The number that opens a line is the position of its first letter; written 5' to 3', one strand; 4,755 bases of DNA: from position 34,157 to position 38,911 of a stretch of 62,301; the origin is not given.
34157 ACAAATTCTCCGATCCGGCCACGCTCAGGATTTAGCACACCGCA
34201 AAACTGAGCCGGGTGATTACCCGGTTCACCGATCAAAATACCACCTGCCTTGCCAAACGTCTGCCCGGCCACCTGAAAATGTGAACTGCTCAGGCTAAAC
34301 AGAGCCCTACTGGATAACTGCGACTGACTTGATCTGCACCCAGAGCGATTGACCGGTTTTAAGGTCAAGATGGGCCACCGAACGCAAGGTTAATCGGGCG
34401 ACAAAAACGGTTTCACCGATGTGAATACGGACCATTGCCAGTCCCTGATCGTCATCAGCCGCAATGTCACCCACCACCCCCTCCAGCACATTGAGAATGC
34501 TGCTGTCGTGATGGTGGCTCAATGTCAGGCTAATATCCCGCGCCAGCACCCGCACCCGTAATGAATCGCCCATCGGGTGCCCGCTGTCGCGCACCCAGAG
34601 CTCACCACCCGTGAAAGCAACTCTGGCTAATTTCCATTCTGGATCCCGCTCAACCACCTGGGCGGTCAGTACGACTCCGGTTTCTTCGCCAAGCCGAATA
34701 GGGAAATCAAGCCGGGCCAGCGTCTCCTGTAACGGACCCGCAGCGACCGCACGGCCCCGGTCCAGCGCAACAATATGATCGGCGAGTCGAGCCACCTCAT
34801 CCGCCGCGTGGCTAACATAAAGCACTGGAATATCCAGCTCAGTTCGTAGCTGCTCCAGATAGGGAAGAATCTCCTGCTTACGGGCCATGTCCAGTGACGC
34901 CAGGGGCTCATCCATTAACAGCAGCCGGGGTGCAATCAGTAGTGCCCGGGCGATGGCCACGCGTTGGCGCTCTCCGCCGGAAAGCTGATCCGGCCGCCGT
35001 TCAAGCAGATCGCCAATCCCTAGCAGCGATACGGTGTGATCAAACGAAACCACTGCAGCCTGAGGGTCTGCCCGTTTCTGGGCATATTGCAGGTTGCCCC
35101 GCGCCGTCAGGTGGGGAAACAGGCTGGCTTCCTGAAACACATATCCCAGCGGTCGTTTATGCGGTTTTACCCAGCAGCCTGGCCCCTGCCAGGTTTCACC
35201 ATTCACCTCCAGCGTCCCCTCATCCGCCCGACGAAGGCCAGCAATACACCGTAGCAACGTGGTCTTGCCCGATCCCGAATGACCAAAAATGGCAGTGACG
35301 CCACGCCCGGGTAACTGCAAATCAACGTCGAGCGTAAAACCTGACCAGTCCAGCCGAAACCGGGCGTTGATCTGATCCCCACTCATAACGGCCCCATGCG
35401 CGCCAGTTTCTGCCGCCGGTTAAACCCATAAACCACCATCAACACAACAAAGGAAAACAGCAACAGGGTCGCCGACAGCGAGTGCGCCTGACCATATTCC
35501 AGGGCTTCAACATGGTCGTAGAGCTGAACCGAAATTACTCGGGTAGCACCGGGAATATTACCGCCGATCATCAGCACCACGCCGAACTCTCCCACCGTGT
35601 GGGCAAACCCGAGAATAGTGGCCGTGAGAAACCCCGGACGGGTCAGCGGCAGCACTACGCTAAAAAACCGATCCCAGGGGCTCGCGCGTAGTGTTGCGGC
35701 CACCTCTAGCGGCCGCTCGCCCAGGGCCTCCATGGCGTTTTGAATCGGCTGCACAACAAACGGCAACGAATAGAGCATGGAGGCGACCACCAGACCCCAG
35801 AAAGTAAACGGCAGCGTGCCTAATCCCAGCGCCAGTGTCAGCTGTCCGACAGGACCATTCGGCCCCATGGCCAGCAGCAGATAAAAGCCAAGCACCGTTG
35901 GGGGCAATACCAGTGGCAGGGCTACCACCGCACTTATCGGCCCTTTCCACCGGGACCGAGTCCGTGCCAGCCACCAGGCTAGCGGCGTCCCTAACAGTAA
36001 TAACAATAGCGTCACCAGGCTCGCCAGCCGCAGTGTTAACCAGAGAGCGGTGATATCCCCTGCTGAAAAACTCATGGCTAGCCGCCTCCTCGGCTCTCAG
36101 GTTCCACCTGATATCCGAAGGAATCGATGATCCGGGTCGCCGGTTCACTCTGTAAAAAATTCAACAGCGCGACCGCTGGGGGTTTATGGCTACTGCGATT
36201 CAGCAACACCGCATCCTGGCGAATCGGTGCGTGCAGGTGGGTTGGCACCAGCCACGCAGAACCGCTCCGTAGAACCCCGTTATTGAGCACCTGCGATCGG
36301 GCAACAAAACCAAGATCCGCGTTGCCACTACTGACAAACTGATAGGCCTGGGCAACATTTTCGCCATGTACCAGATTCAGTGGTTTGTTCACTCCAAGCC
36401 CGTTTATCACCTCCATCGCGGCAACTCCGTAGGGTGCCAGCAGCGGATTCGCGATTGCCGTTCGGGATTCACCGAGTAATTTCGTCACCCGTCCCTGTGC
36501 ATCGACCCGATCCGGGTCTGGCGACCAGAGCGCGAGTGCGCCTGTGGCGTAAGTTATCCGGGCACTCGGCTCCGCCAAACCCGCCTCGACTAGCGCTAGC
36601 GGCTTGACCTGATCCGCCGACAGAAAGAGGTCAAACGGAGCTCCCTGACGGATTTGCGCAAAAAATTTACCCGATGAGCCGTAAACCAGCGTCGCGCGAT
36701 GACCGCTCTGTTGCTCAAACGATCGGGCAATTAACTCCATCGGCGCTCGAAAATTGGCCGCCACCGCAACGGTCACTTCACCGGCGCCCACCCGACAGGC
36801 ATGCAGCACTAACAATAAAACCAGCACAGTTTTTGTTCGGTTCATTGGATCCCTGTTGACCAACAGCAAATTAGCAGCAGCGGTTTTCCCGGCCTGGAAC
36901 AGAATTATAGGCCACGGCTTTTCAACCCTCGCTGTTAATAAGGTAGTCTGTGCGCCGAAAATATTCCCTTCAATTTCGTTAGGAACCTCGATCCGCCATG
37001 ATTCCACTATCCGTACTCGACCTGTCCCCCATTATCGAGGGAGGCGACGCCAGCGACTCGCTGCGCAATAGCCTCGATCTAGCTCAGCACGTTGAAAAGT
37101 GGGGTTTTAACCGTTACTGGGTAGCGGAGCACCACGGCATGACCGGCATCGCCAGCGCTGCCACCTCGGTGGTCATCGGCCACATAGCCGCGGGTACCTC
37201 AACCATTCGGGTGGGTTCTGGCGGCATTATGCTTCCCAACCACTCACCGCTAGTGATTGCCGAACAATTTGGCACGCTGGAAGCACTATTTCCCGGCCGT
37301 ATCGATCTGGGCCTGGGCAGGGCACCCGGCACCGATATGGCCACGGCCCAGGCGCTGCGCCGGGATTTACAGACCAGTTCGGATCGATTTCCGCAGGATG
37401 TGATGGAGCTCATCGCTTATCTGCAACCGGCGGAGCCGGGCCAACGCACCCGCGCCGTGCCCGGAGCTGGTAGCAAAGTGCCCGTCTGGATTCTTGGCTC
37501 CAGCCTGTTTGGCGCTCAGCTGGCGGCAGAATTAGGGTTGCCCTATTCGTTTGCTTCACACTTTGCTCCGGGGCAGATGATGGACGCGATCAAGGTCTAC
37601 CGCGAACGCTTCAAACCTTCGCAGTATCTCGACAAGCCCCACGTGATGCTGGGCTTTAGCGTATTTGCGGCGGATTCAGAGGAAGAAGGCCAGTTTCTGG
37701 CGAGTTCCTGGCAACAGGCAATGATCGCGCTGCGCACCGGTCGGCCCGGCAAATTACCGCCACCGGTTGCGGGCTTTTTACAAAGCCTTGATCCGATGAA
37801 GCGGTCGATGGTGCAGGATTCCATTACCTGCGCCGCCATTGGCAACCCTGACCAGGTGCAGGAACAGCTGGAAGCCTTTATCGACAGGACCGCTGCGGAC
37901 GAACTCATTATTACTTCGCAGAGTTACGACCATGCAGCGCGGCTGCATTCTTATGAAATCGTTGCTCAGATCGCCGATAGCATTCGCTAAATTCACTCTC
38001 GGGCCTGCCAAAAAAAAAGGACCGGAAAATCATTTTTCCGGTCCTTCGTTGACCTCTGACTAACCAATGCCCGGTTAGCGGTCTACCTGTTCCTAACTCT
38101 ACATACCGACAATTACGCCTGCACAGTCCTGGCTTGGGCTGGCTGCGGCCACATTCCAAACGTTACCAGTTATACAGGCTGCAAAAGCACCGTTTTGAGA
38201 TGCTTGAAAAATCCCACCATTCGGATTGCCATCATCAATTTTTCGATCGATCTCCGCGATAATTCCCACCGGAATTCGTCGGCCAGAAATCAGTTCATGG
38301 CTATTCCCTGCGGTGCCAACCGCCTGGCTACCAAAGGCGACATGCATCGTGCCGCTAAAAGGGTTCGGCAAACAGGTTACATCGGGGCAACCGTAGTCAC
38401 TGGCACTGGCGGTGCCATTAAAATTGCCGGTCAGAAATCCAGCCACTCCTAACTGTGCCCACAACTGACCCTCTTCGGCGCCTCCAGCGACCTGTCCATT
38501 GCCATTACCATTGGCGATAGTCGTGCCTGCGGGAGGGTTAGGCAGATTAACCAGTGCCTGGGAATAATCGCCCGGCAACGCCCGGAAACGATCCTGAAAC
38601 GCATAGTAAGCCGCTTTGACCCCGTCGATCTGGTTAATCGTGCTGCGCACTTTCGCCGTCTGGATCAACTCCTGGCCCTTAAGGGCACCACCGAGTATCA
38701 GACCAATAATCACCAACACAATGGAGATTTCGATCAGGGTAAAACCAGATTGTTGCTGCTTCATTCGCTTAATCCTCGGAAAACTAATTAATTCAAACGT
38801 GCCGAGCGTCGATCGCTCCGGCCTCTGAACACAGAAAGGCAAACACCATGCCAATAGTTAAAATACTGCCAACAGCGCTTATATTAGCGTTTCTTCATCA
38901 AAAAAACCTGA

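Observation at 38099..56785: Non-canonical type IV pilus / MSHA-like filament locus with a private regulatory and ABC module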

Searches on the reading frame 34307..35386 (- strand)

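Call 73: search_protein_families(library=pfam, proteins=[window:34307-35386:-], max_evalue=0.000001)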
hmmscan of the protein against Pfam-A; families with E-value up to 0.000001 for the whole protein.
window:34307-35386:- (359 aa): 3 families
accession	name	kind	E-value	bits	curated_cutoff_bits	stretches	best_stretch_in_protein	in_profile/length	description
PF00005.33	ABC_tran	-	5.7e-33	114.8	25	1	20-163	3-137/137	ABC transporter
PF03459.23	TOBE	-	5.6e-11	42.9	22.3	1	295-358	1-63/64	TOBE domain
PF13304.12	AAA_21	-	2.9e-08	34.6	27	0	30-58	1-29/304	AAA domain, putative AbiEii toxin, Type IV TA system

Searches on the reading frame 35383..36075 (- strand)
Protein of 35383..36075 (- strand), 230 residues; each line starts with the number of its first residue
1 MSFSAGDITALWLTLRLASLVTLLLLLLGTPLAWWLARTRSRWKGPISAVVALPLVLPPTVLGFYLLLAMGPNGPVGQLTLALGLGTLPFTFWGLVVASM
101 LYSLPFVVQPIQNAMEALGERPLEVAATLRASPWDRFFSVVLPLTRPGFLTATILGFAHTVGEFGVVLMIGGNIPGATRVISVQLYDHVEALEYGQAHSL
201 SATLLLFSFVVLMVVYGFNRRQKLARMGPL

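Call 73: search_protein_families(library=pfam, proteins=[window:35383-36075:-], max_evalue=0.000001)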
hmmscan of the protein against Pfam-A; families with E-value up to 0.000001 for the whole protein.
window:35383-36075:- (230 aa): 1 family
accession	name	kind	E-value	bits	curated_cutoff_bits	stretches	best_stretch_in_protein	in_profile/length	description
PF00528.27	BPD_transp_1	-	2.9e-19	69.9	26.4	1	29-221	1-181/184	Binding-protein-dependent transport system inner membrane component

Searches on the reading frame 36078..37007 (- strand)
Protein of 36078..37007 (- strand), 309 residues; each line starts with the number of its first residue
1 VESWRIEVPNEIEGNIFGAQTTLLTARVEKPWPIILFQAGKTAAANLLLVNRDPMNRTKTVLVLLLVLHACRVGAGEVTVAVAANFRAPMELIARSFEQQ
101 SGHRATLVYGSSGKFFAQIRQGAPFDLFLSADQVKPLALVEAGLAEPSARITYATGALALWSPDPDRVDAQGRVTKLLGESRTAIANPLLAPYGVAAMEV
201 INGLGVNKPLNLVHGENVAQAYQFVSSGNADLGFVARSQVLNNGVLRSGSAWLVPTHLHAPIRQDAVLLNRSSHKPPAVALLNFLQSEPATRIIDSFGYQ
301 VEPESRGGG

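Call 73: search_protein_families(library=pfam, proteins=[window:36078-37007:-], max_evalue=0.000001)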
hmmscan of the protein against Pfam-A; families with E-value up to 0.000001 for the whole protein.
window:36078-37007:- (309 aa): 2 families
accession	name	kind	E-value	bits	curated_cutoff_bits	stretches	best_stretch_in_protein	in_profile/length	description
PF13531.11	SBP_bac_11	-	9.6e-52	176.4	25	1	78-300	1-227/227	Bacterial extracellular solute-binding protein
PF01547.30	SBP_bac_1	-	7.8e-13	49.5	26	1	88-290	9-305/307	Bacterial extracellular solute-binding protein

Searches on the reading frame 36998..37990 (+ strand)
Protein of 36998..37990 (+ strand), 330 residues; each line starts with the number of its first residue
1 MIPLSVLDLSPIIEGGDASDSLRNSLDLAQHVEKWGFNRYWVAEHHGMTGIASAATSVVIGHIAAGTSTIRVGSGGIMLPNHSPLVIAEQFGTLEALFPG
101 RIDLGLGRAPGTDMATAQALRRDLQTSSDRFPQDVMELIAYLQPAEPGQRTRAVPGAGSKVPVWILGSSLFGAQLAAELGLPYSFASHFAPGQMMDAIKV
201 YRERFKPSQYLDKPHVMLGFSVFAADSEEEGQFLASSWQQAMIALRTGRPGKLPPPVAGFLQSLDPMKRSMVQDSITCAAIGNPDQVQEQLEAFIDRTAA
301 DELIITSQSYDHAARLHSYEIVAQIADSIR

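Call 73: search_protein_families(library=pfam, proteins=[window:36998-37990:+], max_evalue=0.000001)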
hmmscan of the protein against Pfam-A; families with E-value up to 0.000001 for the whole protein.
window:36998-37990:+ (330 aa): 1 family
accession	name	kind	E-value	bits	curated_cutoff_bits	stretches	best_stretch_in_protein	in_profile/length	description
PF00296.26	Bac_luciferase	-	1.2e-43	150.1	27.9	1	18-297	18-310/314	Luciferase-like monooxygenase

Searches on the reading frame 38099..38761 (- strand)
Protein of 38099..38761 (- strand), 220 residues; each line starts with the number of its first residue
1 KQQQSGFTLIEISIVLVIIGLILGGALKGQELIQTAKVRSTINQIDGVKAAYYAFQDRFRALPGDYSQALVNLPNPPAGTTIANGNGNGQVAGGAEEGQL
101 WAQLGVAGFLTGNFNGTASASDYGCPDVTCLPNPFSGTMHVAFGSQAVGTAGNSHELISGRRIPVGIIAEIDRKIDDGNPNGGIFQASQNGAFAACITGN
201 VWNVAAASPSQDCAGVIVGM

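Call 4: search_protein_families(library=ncbifam, proteins=[window:38099-38761:-], max_evalue=0.01)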
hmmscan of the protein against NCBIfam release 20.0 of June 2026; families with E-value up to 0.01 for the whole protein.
window:38099-38761:- (220 aa): 5 families
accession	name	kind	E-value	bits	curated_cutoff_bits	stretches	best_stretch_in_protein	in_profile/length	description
TIGR02532.1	IV_pilin_GFxxxE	domain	8e-07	28.6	16.3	1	4-27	1-24/24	prepilin-type N-terminal cleavage/methylation domain-containing protein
TIGR01708.2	typeII_sec_gspH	equivalog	1.1e-05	25.6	80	1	4-27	1-24/169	type II secretion system minor pseudopilin GspH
TIGR01710.1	typeII_sec_gspG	equivalog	1.2e-05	25.4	88.85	1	5-78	1-74/134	type II secretion system major pseudopilin GspG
NF007800.0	PRK10506.1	equivalog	0.0068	16.2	158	1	2-45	6-50/163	prepilin peptidase-dependent protein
NF040999.1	pilin_ComGC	equivalog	0.0081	16.3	75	0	4-23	1-20/84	competence type IV pilus major pilin ComGC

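Call 6: search_protein_families(library=pfam, proteins=[window:38099-38761:-], max_evalue=0.01)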
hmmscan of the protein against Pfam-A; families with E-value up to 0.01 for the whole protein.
window:38099-38761:- (220 aa): 1 family
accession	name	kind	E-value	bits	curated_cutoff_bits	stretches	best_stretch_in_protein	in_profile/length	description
PF07963.17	N_methyl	-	2.5e-07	30.4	21.2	1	3-27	3-27/27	Prokaryotic N-terminal methylation motif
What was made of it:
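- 38099..38761 (-): Pil1, a 220-aa prepilin (MKQQQSG|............). It is the candidate major pilin and the orthologue of the terminal 206-223-aa pilin in other members. N_methyl and TIGR02532 hits (calls 4, 6).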
